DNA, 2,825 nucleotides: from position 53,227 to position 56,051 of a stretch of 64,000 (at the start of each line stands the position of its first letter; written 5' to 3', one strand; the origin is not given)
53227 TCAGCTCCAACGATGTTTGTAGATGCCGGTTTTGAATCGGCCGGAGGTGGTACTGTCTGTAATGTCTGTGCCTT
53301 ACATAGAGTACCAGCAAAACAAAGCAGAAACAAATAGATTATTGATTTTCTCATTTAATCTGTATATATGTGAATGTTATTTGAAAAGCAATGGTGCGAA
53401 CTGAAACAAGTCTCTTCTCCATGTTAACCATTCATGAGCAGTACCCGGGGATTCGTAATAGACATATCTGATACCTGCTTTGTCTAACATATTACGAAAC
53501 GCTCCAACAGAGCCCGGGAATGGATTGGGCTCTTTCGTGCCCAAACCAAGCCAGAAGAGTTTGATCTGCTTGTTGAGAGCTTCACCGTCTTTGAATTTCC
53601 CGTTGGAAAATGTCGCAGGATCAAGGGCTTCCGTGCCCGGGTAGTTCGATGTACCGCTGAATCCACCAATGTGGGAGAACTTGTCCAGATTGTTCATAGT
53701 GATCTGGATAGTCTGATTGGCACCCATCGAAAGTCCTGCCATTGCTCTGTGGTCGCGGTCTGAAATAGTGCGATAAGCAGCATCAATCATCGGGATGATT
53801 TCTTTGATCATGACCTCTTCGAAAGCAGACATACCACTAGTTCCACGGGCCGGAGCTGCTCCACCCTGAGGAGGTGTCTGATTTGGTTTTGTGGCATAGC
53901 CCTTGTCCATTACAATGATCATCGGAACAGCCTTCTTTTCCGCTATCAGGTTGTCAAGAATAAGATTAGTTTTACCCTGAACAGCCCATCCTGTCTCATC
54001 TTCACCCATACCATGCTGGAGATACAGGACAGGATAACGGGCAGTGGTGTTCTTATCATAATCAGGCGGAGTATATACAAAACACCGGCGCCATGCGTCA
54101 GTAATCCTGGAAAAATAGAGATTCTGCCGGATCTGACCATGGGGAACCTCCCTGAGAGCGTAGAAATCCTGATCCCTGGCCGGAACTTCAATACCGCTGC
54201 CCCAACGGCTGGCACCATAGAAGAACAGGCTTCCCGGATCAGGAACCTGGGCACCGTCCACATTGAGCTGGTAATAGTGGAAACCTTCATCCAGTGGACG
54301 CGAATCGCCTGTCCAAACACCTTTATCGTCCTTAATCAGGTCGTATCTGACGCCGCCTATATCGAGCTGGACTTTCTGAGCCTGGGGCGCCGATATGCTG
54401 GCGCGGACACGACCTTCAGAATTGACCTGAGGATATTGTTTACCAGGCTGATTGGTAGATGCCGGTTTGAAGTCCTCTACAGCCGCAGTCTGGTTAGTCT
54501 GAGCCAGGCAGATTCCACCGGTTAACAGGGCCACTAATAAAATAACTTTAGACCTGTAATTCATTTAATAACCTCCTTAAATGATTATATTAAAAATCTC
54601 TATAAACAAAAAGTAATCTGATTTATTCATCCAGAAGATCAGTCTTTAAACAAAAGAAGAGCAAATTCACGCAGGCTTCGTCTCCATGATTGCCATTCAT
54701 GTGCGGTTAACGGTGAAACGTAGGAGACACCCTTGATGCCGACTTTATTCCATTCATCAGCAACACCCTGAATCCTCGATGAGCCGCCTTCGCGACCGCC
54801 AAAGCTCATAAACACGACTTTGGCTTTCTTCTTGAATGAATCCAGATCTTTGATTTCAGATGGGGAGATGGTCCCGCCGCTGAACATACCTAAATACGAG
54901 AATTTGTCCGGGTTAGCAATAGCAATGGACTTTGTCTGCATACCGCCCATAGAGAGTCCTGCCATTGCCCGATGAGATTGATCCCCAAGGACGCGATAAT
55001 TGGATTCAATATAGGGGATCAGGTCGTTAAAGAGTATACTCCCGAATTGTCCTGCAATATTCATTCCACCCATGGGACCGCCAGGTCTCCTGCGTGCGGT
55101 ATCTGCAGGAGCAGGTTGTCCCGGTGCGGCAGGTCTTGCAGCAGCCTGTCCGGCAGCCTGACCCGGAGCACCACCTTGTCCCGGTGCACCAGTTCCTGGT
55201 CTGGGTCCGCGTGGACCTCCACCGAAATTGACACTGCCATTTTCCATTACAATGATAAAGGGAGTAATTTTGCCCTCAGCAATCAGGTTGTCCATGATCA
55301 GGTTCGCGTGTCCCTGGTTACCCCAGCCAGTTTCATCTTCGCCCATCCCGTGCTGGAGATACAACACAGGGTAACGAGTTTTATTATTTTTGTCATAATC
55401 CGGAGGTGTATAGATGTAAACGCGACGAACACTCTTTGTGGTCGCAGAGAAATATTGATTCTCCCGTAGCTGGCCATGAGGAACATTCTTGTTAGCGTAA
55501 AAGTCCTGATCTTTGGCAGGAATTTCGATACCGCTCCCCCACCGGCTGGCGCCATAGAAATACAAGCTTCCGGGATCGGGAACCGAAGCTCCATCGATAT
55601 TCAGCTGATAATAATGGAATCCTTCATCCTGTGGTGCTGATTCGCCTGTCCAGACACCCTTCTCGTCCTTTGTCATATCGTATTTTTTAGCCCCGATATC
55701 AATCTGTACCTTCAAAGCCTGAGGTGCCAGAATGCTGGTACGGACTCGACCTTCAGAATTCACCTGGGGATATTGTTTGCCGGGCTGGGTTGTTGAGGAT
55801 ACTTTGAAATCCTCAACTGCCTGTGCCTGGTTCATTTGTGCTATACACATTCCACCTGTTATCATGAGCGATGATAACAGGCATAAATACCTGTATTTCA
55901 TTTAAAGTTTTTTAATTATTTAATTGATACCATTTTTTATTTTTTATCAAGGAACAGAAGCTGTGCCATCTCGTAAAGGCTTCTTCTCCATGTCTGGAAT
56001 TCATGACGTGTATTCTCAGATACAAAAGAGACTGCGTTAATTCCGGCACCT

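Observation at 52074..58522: Five tandem CBM48-like/CE1 esterase paralogs, four with a long Pro/Ala/Gly-rich insertion inside the hydrolase domain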

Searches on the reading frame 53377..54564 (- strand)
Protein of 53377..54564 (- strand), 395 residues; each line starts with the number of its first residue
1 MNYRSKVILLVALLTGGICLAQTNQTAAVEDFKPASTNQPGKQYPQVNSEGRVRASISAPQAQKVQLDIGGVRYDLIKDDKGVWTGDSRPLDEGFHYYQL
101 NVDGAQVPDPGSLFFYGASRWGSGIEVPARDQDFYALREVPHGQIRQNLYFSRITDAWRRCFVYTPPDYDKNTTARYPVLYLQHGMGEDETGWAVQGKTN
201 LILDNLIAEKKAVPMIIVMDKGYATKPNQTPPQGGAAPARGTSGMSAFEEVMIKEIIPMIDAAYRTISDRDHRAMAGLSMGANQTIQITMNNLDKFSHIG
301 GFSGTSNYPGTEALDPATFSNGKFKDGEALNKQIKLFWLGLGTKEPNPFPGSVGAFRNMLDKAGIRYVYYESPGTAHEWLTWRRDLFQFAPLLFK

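Call 4: search_protein_families(library=pfam, proteins=[window:53377-54564:-], max_evalue=0.01)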
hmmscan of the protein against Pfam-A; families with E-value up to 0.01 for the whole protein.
window:53377-54564:- (395 aa): 1 family
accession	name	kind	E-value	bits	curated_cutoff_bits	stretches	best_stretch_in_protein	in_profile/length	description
PF00756.26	Esterase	-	7.4e-21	75.5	22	1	159-327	8-174/251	Putative esterase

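Call 30: search_solved_structures(query=window:53377-54564:-, show_alignments=5, max_evalue=1e-40)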
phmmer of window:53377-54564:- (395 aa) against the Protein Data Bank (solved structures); distinct sequences matched with E-value up to 1e-40: 9.
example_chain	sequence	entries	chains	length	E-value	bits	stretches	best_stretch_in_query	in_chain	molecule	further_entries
6ne9_A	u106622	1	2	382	1.6e-173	580.3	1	8-395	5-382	Isoamylase protein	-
6rzo_A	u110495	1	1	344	2.5e-128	431.5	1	29-395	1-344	Ferulic acid esterase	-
6rzo_B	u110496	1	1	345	2.5e-128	431.4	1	29-395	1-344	Ferulic acid esterase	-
7b5v_A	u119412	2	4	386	2.9e-128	431.2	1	34-395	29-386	Carbohydrate Esterase family 1 protein with an N-terminal carbohydrate binding module fami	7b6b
6mou_A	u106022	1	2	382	4.7e-105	354.8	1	32-395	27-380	Isoamylase N-terminal domain protein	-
6mot_A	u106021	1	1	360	1.2e-104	353.5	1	34-395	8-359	Isoamylase N-terminal domain protein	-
6rzn_A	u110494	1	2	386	1.1e-56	195.5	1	66-395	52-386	Ferulic acid esterase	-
8bbp_A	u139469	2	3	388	1.1e-56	195.5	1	66-395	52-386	Ferulic acid esterase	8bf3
8bbp_B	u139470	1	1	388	2.8e-56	194.2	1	66-395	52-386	Ferulic acid esterase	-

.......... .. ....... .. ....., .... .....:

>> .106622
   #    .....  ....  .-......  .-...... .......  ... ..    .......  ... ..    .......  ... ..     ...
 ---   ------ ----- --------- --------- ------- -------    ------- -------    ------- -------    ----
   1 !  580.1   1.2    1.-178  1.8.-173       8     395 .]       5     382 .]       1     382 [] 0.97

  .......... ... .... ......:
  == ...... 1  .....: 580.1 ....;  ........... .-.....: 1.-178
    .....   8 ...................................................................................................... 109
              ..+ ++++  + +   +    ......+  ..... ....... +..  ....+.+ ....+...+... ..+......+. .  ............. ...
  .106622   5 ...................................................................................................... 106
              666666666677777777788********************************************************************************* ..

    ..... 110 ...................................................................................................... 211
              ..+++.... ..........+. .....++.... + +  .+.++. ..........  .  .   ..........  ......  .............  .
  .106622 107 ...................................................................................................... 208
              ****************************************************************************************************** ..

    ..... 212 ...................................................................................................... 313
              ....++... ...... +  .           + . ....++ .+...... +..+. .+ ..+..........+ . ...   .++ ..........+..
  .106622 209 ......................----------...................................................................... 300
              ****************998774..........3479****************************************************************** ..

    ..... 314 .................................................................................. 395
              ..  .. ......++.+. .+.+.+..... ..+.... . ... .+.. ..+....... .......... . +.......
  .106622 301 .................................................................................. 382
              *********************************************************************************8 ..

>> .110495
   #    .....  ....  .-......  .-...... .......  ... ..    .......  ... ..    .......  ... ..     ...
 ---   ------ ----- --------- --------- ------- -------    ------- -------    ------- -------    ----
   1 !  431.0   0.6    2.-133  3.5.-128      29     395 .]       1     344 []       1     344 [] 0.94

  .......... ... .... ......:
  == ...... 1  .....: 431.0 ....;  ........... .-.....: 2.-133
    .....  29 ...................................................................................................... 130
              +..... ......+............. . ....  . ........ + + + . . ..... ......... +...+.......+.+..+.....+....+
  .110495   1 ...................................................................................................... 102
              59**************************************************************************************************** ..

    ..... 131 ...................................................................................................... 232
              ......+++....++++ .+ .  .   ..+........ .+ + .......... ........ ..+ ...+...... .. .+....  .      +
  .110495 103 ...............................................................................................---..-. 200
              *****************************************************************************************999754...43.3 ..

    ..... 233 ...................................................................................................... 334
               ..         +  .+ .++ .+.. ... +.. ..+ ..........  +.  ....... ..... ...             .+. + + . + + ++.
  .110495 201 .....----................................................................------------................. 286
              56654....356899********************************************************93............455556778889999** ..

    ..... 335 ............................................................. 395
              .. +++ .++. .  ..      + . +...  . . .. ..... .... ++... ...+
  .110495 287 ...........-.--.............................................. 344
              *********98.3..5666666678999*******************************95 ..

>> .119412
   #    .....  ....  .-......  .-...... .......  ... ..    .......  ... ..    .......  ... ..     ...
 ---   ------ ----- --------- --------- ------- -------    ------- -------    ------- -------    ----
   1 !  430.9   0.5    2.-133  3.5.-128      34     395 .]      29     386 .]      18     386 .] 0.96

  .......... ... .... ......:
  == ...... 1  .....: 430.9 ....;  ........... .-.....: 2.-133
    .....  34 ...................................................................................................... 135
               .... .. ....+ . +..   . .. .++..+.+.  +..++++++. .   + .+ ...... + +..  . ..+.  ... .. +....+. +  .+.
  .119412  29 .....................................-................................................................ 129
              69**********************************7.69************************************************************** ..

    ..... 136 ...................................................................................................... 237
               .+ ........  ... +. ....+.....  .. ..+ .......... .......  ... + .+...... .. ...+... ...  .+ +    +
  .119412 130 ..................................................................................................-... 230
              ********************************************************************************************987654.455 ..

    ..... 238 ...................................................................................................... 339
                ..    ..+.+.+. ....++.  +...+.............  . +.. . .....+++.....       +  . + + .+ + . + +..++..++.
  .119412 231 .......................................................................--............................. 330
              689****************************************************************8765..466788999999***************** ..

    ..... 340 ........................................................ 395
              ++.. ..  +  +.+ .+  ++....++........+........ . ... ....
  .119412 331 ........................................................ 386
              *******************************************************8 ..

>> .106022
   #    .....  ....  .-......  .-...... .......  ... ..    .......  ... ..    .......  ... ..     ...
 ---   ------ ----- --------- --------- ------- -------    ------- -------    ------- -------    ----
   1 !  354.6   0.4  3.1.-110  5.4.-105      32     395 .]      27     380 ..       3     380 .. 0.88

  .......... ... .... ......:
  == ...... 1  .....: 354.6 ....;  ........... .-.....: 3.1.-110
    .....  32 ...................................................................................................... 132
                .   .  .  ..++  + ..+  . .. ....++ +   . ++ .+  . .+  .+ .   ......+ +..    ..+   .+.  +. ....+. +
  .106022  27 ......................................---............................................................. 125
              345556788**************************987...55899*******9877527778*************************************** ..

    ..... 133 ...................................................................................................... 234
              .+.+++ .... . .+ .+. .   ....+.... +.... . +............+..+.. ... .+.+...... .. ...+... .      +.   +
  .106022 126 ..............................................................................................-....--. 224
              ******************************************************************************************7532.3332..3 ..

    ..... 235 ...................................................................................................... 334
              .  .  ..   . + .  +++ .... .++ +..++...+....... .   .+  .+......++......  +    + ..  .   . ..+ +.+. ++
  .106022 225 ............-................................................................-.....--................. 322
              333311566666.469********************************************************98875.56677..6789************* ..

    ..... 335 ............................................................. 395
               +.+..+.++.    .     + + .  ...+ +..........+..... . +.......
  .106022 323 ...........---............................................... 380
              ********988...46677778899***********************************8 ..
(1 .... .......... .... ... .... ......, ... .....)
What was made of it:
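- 53377..54564 (-): Paralog 2: CBM48-like + CE1 esterase, 395 aa, with a short loop (36 aa). Triad Ser279/Glu345/His377. Near-orthologue of the B. intestinalis acetyl-xylan esterase Bi1039-CE1. It keeps the SNYP motif (Tyr295/Pro296 of Bi1039). 6NE9 at E 1.6e-173, with the alignment shown in call 30.
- Bi1039 residues 221-233 map onto the same stretch (call 30).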

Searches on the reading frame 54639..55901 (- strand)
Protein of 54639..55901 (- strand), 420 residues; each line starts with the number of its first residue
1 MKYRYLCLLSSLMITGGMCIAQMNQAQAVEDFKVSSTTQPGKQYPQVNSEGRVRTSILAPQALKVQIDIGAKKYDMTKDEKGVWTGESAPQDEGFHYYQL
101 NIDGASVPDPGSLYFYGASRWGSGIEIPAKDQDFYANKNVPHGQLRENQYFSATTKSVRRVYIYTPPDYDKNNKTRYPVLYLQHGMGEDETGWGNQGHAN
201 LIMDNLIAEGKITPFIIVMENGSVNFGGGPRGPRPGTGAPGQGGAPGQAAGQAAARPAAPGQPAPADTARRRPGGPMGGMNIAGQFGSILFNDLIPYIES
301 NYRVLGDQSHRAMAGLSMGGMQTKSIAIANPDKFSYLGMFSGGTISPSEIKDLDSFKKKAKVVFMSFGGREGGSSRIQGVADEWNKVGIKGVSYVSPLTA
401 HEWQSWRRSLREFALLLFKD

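Call 4: search_protein_families(library=pfam, proteins=[window:54639-55901:-], max_evalue=0.01)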
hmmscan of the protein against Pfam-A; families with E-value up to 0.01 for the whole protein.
window:54639-55901:- (420 aa): 1 family
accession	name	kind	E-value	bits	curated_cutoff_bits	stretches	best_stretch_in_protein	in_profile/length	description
PF00756.26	Esterase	-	2.1e-20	74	22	2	152-224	1-68/251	Putative esterase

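Call 51: search_solved_structures(query=window:54639-55901:-, max_evalue=1e-60)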
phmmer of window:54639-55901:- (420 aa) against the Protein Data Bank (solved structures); distinct sequences matched with E-value up to 1e-60: 6.
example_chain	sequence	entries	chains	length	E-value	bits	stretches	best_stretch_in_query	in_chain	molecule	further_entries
6rzo_B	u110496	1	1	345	1.7e-136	458.8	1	29-225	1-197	Ferulic acid esterase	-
6rzo_A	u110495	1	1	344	1.9e-136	458.6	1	29-225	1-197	Ferulic acid esterase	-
6ne9_A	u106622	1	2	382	1.8e-117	396.1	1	19-226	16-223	Isoamylase protein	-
7b5v_A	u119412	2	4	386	9.8e-101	341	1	34-223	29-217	Carbohydrate Esterase family 1 protein with an N-terminal carbohydrate binding module fami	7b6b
6mou_A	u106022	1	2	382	5.8e-88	298.9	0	15-227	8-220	Isoamylase N-terminal domain protein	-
6mot_A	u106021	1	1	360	1.6e-87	297.5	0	41-227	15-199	Isoamylase N-terminal domain protein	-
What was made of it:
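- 54639..55901 (-): Paralog 3: CBM48-like + CE1 esterase, 420 aa. Triad Ser317/Glu371/His401. Loop type ENGS. Best PDB match is 6RZO at E 1.7e-136 (call 51).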
